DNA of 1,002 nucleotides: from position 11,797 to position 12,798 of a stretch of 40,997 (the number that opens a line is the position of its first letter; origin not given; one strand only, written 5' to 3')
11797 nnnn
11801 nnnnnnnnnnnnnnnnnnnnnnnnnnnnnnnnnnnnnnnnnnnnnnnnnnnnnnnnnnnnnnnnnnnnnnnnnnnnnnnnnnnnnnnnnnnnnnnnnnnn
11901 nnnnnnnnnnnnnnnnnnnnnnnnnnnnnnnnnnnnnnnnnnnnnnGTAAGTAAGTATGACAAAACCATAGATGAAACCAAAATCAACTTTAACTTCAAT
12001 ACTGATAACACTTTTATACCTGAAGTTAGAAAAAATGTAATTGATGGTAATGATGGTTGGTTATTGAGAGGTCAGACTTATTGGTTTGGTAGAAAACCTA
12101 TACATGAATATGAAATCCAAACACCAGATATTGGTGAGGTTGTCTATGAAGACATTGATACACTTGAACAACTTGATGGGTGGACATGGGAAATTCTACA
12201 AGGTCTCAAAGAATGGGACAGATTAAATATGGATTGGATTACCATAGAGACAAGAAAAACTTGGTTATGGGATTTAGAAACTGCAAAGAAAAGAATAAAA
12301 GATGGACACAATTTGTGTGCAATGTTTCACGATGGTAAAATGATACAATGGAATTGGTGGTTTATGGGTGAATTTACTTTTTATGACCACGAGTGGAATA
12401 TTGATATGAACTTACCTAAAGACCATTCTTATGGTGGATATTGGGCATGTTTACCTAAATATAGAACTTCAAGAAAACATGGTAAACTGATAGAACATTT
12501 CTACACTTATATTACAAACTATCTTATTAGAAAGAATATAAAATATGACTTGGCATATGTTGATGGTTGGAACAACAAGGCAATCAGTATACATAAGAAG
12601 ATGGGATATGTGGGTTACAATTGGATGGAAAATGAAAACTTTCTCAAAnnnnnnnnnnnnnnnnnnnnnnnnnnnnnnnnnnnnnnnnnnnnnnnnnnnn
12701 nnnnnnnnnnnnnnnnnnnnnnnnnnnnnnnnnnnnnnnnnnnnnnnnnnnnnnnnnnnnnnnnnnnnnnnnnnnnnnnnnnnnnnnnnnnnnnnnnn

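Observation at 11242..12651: Single polypeptide fusing a class-II aaRS-like ligase core to a GNAT-fold domain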

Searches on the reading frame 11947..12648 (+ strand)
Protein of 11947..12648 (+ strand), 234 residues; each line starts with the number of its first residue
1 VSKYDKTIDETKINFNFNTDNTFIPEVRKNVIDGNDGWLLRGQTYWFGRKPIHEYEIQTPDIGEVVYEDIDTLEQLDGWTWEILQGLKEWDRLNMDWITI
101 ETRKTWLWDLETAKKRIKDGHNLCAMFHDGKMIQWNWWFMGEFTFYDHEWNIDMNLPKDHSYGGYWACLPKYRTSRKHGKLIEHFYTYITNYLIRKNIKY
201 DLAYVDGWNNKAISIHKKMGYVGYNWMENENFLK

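Call 23: search_solved_structures(query=A2, max_evalue=10, show_alignments=2)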
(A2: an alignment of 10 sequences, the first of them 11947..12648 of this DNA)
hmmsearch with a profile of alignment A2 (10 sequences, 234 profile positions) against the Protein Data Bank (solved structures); distinct sequences matched with E-value up to 10: 3.
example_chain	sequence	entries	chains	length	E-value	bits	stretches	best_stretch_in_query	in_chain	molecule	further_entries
4n3x_A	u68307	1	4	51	0.086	15.5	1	64-103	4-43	Rab5 GDP/GTP exchange factor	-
4q9u_A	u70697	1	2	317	0.2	14.3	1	47-103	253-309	Rab5 GDP/GTP exchange factor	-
6h2x_A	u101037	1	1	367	1.7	11.3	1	49-125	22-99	Chromosome partition protein MukB,Chromosome partition protein MukB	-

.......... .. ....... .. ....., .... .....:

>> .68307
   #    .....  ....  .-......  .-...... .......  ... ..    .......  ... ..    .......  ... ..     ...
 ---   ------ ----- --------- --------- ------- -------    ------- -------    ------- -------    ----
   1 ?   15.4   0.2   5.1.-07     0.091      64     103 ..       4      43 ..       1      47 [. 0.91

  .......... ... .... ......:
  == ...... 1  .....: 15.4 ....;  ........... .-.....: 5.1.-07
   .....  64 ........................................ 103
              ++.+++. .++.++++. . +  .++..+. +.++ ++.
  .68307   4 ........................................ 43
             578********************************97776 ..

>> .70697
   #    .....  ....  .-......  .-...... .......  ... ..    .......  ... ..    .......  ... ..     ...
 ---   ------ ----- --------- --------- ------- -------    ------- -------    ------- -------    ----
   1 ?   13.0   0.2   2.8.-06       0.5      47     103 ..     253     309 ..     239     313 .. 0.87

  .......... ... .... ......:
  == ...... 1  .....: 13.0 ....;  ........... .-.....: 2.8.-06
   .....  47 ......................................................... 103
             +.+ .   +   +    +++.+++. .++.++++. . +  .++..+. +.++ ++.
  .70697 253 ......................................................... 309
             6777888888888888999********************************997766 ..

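Call 25: search_protein_families(library=pfam, alignment_id=A2, max_evalue=10)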
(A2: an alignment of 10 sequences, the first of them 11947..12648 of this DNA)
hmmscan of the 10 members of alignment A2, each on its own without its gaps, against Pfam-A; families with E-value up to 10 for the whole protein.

A. member 1, window:11947-12648:+ (234 aa): 0 families

B. families by the number of members that match (of 10 scanned): 3 families
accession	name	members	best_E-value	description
PF12212.14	PAZ_2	1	0.0043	PAZ domain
PF13578.12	Methyltransf_24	1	0.019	Methyltransferase domain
PF13113.11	DUF3970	1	0.23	Protein of unknown function (DUF3970)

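Call 30: predict_structure(alignment_id=A2)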
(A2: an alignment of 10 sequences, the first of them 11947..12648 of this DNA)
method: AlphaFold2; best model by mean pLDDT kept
length: 234 residues; sequences in the alignment: 10
mean_pLDDT: 76.1   pTM: 0.75
mean pLDDT of the five models: 76.1, 74.6, 74.5, 73.1, 72.8
residues with pLDDT >= 90: 94; 70-90: 66; 50-70: 29; < 50: 45
segments of 3 or more residues with pLDDT < 50: 1-44
pLDDT, mean of each block of 10 residues (from residue 1): 36 36 37 41 63 93 93 96 94 80 70 92 95 93 76 87 87 76 92 95 70 78 71 70
secondary structure, 60 per line:
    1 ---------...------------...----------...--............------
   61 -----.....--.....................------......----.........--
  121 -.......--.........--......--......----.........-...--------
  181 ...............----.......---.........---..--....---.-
elements in order: E38-40 E43-51 E66-70 H73-93 H100-105 H110-118 E122-128 E131-139 E142-147 E150-155 E160-168 H181-195 E200-206 H210-218 H226-229

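Call 33: fold_search(model_id=the predicted structure, library=pdb)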
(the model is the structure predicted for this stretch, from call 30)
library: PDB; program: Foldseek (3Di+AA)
matches with E <= 10: 937; with E <= 0.001: 54
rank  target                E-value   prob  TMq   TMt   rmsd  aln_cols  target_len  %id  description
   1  6wqc                  8.5e-07  1.00  0.46  0.37   5.6       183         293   10  Crystal structure of VipF from Legionella hackeliae in complex with CoA (released 2021-11-10)
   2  7wx5                  2.3e-06  1.00  0.45  0.38   5.1       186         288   10  a Legionella acetyltransferase effector VipF (released 2023-02-22)
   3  6wqb                  4.0e-06  1.00  0.51  0.42   3.8       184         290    9  Crystal structure of VipF from Legionella hackeliae in complex with acetyl-CoA (released 2021-11-10)
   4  2wpw_C                7.8e-06  1.00  0.42  0.32   6.0       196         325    9  Tandem GNAT protein from the clavulanic acid biosynthesis pathway (without AcCoA) (released 2009-12-29)
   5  2wpw_A                1.5e-05  1.00  0.45  0.33   5.2       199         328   10  Tandem GNAT protein from the clavulanic acid biosynthesis pathway (without AcCoA) (released 2009-12-29)
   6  7wx6                  1.9e-05  1.00  0.43  0.38   5.3       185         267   10  A Legionella acetyltransferase VipF (released 2022-09-14)
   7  2wpw_B                2.2e-05  1.00  0.46  0.34   5.8       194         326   10  Tandem GNAT protein from the clavulanic acid biosynthesis pathway (without AcCoA) (released 2009-12-29)
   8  7wx7                  3.9e-05  1.00  0.47  0.40   4.1       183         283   10  complex of a legionella acetyltransferase VipF and COA/ACO (released 2023-02-22)
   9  7q3a_A                3.9e-05  1.00  0.46  0.33   6.1       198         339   10  Crystal structure of MAB_4324 a tandem repeat GNAT from Mycobacterium abscessus (released 2022-05-04)
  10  7q3a_B                4.7e-05  1.00  0.45  0.33   5.3       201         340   10  Crystal structure of MAB_4324 a tandem repeat GNAT from Mycobacterium abscessus (released 2022-05-04)
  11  3frm_D                6.4e-05  1.00  0.40  0.38   5.5       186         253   10  The crystal structure of a functionally unknown conserved protein from Staphylococcus epidermidis ATCC 12228. (released 2009-01-27)
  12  5kga_A                7.7e-05  1.00  0.45  0.35   5.4       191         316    9  X-ray structure of a glucosamine N-Acetyltransferase from Clostridium acetobutylicum, mutant D287N, in complex with N- (released 2016-07-06)
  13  3frm_A                8.2e-05  1.00  0.38  0.35   7.5       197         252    8  The crystal structure of a functionally unknown conserved protein from Staphylococcus epidermidis ATCC 12228. (released 2009-01-27)
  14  5kf1_A                9.2e-05  1.00  0.47  0.36   5.7       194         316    9  X-ray structure of a glucosamine N-Acetyltransferase from Clostridium acetobutylicum, apo form, pH 5 (released 2016-07-06)
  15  2c27                  1.0e-04  1.00  0.45  0.37   5.1       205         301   14  The Structure of Mycothiol Synthase in Complex with des- AcetylMycothiol and CoenzymeA. (released 2005-12-01)
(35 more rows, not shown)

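Call 46: search_protein_representatives(alignment_id=A2)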
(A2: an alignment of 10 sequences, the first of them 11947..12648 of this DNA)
Query: 10 sequences, 234 profile positions. Proteins with E-value up to 0.001 (for the whole library): 36; up to 1e-10: 8; up to 1e-30: 6. The best 36 are listed.
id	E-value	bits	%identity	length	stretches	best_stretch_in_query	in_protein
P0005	1.2e-104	365.3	-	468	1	2-231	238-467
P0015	1.3e-69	250.7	-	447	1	22-233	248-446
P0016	1.8e-63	230.5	-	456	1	1-228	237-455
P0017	1.3e-46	175.3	-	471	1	21-231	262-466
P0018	1.0e-39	152.7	-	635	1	28-228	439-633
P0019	1.2e-38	149.2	-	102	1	126-229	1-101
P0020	6.6e-14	68.3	-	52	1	182-230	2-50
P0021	7.7e-12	61.5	-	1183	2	78-226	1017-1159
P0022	3.7e-09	52.8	-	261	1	96-228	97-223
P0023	4.1e-09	52.6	-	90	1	70-144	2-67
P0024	5.0e-07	45.8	-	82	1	179-231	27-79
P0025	4.4e-06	42.7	-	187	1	75-221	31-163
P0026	6.1e-06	42.2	-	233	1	86-219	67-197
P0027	7.6e-06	41.9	-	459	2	107-191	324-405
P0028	8.5e-06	41.8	-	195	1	83-222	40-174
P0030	2.0e-05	40.6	-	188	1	112-223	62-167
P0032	4.7e-05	39.3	-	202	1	94-225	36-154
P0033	6.6e-05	38.8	-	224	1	109-228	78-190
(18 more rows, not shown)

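Call 47: search_protein_families(library=pfam, proteins=[P0018, P0021, P0022, P0025, P0026, P0027, P0028, P0030, P0032, P0033], max_evalue=0.01)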
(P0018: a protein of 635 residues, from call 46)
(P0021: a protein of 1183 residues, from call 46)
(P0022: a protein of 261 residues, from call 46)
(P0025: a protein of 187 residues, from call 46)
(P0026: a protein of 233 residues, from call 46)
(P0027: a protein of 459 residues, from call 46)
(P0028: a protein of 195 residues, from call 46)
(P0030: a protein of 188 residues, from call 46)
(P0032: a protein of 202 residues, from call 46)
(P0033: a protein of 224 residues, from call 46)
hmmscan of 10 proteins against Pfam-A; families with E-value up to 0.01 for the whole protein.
P0018 (635 aa): 2 families
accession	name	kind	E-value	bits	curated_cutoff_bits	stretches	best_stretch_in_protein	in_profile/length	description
PF00501.34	AMP-binding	-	5.2e-23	81.9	29.9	1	106-313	156-384/384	AMP-binding enzyme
PF13193.12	AMP-binding_C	-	1.8e-09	38.8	24.5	1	359-430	2-73/76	AMP-binding enzyme C-terminal domain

P0021 (1183 aa): 11 families
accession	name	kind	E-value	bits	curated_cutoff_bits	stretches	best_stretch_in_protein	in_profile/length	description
PF13480.13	Acetyltransf_6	-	1.3e-24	87.4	22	1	182-328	2-143/143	Acetyltransferase (GNAT) domain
PF04055.27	Radical_SAM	-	5.1e-20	72.7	29.5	1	622-782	3-165/166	Radical SAM superfamily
PF00583.31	Acetyltransf_1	-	3.3e-17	63.3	20.7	2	445-556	14-116/116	Acetyltransferase (GNAT) family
PF13302.13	Acetyltransf_3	-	3e-12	47.8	25.4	2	1041-1155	44-138/138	Acetyltransferase (GNAT) domain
PF13186.11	SPASM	-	2.6e-09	37.7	21.5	1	875-936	1-66/67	Iron-sulfur cluster-binding domain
PF13353.11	Fer4_12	-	4.6e-05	24.2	22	1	622-692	11-82/137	4Fe-4S single cluster domain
PF13508.13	Acetyltransf_7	-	0.00024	21.9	27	0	461-539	2-66/84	Acetyltransferase (GNAT) domain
PF08444.16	Gly_acyl_tr_C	-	0.00026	21.6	27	0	1107-1156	29-77/89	Aralkyl acyl-CoA:amino acid N-acyltransferase, C-terminal region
PF08445.16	FR47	-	0.00075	19.9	22.1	0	501-559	23-80/86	FR47-like protein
PF13420.13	Acetyltransf_4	-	0.002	18.6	24.3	0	470-563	57-141/155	Acetyltransferase (GNAT) domain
PF09924.15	LPG_synthase_C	-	0.006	16.1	27.5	0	184-229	116-160/298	Phosphatidylglycerol lysyltransferase, C-terminal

P0022 (261 aa): 2 families
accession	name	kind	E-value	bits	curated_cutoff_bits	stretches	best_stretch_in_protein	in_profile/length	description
PF08445.16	FR47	-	0.00028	21.2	22.1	1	156-220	18-81/86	FR47-like protein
PF00583.31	Acetyltransf_1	-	0.0026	18.5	20.7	1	120-216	31-116/116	Acetyltransferase (GNAT) family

P0025 (187 aa): 0 families

P0026 (233 aa): 0 families

P0027 (459 aa): 2 families
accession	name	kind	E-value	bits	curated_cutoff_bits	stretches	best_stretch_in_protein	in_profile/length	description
PF00583.31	Acetyltransf_1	-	8.5e-10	39.4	20.7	1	325-431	19-116/116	Acetyltransferase (GNAT) family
PF13508.13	Acetyltransf_7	-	0.0036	18.1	27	0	339-393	4-47/84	Acetyltransferase (GNAT) domain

P0028 (195 aa): 3 families
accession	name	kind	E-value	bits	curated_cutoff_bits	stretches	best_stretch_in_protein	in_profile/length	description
PF00583.31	Acetyltransf_1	-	3e-06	27.9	20.7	1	72-173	28-116/116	Acetyltransferase (GNAT) family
PF13673.13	Acetyltransf_10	-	0.0012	19.3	23.6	1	118-181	53-115/128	Acetyltransferase (GNAT) domain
PF13420.13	Acetyltransf_4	-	0.0023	18.4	24.3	1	113-178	73-139/155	Acetyltransferase (GNAT) domain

P0030 (188 aa): 4 families
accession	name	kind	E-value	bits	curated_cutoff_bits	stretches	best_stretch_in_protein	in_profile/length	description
PF00583.31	Acetyltransf_1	-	1.4e-08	35.5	20.7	1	67-165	29-116/116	Acetyltransferase (GNAT) family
PF12746.13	GNAT_acetyltran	-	0.0014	18.8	26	1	116-169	188-238/243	GNAT acetyltransferase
PF13302.13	Acetyltransf_3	-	0.0016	19.6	25.4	1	116-165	87-137/138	Acetyltransferase (GNAT) domain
PF08445.16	FR47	-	0.0018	18.6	22.1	1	115-166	28-78/86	FR47-like protein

P0032 (202 aa): 5 families
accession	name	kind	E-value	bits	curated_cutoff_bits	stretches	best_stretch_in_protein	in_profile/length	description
PF00583.31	Acetyltransf_1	-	6.2e-11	43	20.7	1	77-150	42-116/116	Acetyltransferase (GNAT) family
PF08445.16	FR47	-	1.3e-06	28.7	22.1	1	97-154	25-81/86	FR47-like protein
PF13302.13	Acetyltransf_3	-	5.7e-06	27.5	25.4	1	99-151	85-138/138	Acetyltransferase (GNAT) domain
PF13508.13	Acetyltransf_7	-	7.4e-05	23.5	27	1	58-151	5-83/84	Acetyltransferase (GNAT) domain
PF12746.13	GNAT_acetyltran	-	0.0015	18.6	26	1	99-154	186-238/243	GNAT acetyltransferase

P0033 (224 aa): 4 families
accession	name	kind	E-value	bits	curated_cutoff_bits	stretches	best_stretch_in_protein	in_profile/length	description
PF00583.31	Acetyltransf_1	-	3.6e-09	37.4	20.7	1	88-183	31-116/116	Acetyltransferase (GNAT) family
PF08445.16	FR47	-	0.00013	22.3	22.1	1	130-185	25-79/86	FR47-like protein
PF13508.13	Acetyltransf_7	-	0.001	19.8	27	1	117-185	28-84/84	Acetyltransferase (GNAT) domain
PF13527.13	Acetyltransf_9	-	0.0018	18.7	25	1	61-183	10-124/127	Acetyltransferase (GNAT) domain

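Call 51: find_encoding_contigs(protein=P0018, flank=10000, max_places=4)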
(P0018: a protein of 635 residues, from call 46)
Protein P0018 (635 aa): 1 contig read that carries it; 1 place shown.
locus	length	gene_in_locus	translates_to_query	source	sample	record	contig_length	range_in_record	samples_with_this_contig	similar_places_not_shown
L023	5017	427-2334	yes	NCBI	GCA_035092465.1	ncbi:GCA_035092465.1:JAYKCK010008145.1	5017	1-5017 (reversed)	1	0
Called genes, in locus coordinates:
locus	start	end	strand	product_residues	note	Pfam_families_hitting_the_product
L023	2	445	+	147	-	?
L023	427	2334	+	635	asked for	PF00501:AMP-binding, PF13193:AMP-binding_C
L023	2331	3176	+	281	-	-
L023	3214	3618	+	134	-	PF25590:DUF7936 (weak)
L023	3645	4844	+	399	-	PF04055:Radical_SAM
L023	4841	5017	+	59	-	?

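Call 105: find_related_loci(query=P0018, collection=viral_contigs, flank=8000)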
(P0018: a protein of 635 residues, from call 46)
Query P0018 (635 aa) in viral_contigs; peptide patterns used: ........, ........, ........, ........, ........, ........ (x = any residue, [..] = any of these).
4 stretches matched a pattern, but none encodes a relative of the query by tblastn (E <= 1e-3).

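Call 106: find_related_loci(query=P0018, collection=metagenome_contigs, flank=8000)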
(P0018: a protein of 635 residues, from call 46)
Query P0018 (635 aa) in metagenome_contigs; peptide patterns used: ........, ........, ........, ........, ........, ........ (x = any residue, [..] = any of these).
74 stretches matched a pattern; 4 encode a relative of the query (tblastn E <= 1e-3); 4 distinct loci.
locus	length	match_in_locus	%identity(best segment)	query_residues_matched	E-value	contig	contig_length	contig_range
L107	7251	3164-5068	100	1-635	0e+0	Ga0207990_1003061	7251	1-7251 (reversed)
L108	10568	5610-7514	97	1-635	0e+0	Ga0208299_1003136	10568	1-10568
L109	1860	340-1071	94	392-635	3e-169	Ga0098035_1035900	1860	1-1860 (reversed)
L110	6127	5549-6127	97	1-193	8e-120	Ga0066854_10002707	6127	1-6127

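Call 108: search_solved_structures(query=L108:3452-4747:+, max_evalue=0.00001)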
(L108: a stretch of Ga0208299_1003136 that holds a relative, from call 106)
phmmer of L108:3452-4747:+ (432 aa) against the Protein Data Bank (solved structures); distinct sequences matched with E-value up to 0.00001: 30.
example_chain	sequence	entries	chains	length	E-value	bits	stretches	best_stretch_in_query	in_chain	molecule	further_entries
4z43_A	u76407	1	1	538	4.4e-53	183.8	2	122-390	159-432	Flavin-dependent tryptophan halogenase PrnA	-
2apg_A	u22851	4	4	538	5.4e-53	183.6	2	122-391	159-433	tryptophan halogenase PrnA | tryptophan halogenase, PrnA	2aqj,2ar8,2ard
4z44_A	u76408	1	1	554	6.1e-53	183.4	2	122-392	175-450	Flavin-dependent tryptophan halogenase PrnA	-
2jkc_A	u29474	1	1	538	1.5e-52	182.1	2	122-391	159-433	Flavin-dependent tryptophan halogenase PrnA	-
6p2v_A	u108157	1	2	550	1.7e-52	181.9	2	117-368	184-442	Flavin-dependent tryptophan halogenase RebH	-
6p00_A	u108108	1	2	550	1.8e-52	181.8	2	121-368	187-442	Flavin-dependent tryptophan halogenase RebH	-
6nsd_A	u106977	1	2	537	2.9e-52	181.1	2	79-371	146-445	Tryptophan halogenase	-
6qgm_a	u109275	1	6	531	5e-52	180.4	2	121-367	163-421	VirX1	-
2e4g_A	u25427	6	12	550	6.6e-52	180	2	116-368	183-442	Tryptophan halogenase | Tryptophan 7-halogenase RebH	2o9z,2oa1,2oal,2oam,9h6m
7ju0_A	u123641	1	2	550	6.6e-52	180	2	116-368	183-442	Flavin-dependent tryptophan halogenase RebH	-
4lu6_A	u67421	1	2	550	3.4e-51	177.6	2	121-368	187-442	Flavin-dependent tryptophan halogenase RebH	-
6frl_A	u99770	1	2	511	4.5e-51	177.2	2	128-368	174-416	Tryptophan halogenase superfamily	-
9lmg_A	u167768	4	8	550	1e-50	176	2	121-370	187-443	LooH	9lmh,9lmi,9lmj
5hy5_A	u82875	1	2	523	1.2e-49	172.6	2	121-371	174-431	Tryptophan 6-halogenase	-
5lv9_A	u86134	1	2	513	4.2e-49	170.7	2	121-370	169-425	thermophilic tryptophan halogenase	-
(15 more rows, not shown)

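Call 109: search_solved_structures(query=L108:4747-5625:+, max_evalue=0.00001)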
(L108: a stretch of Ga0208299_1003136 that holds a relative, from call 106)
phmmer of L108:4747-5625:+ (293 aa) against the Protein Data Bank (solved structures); distinct sequences matched with E-value up to 0.00001: 60.
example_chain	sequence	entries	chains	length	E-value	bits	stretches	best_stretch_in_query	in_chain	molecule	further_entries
2ebd_A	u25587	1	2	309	1.8e-51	178.6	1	3-292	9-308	3-oxoacyl-[acyl-carrier-protein] synthase 3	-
4nhd_A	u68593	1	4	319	2.7e-46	161.6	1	3-292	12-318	3-oxoacyl-[acyl-carrier-protein] synthase 3 protein 1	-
4ryb_A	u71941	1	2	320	2.4e-45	158.5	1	3-292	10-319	3-oxoacyl-[acyl-carrier-protein] synthase 3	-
4dfe_A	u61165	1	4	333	9.1e-44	153.3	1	3-292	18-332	3-oxoacyl-[acyl-carrier-protein] synthase 3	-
4wzu_A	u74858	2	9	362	1.6e-43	152.5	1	3-293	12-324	3-oxoacyl-[acyl-carrier-protein] synthase 3 protein 2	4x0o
8vd9_A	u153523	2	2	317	4.8e-43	150.9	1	2-293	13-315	Beta-ketoacyl-[acyl-carrier-protein] synthase III 1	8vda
3il3_A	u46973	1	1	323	2.3e-42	148.7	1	3-292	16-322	3-oxoacyl-[acyl-carrier-protein] synthase 3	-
4x9k_A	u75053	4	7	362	2.9e-42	148.4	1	3-293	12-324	3-oxoacyl-[acyl-carrier-protein] synthase 3 protein 2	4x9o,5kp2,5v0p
1zow_A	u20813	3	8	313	1.5e-41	146.1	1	3-293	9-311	3-oxoacyl-[acyl-carrier-protein] synthase III | 3-oxoacyl-[acyl-carrier-protein] synthase 3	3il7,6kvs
1hn9_A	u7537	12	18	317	3.8e-41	144.7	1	3-292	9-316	BETA-KETOACYL-ACYL CARRIER PROTEIN SYNTHASE III | 3-oxoacyl-[acyl-carrier-protein] synthase III | 3-oxoacyl-[acyl-carrier-protein] synthase 3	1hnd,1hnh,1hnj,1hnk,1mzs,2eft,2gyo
6x7r_A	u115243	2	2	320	3.9e-41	144.6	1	3-292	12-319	3-oxoacyl-[acyl-carrier-protein] synthase 3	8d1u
9ka2_A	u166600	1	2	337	4.8e-41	144.4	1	3-292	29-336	Beta-ketoacyl-[acyl-carrier-protein] synthase III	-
3il9_A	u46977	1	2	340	4.9e-41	144.3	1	3-292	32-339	3-oxoacyl-[acyl-carrier-protein] synthase 3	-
1ebl_A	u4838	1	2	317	3.5e-40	141.5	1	3-292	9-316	BETA-KETOACYL-ACP SYNTHASE III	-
9ka5_A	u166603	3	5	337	2.3e-39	138.9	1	3-292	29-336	Beta-ketoacyl-[acyl-carrier-protein] synthase III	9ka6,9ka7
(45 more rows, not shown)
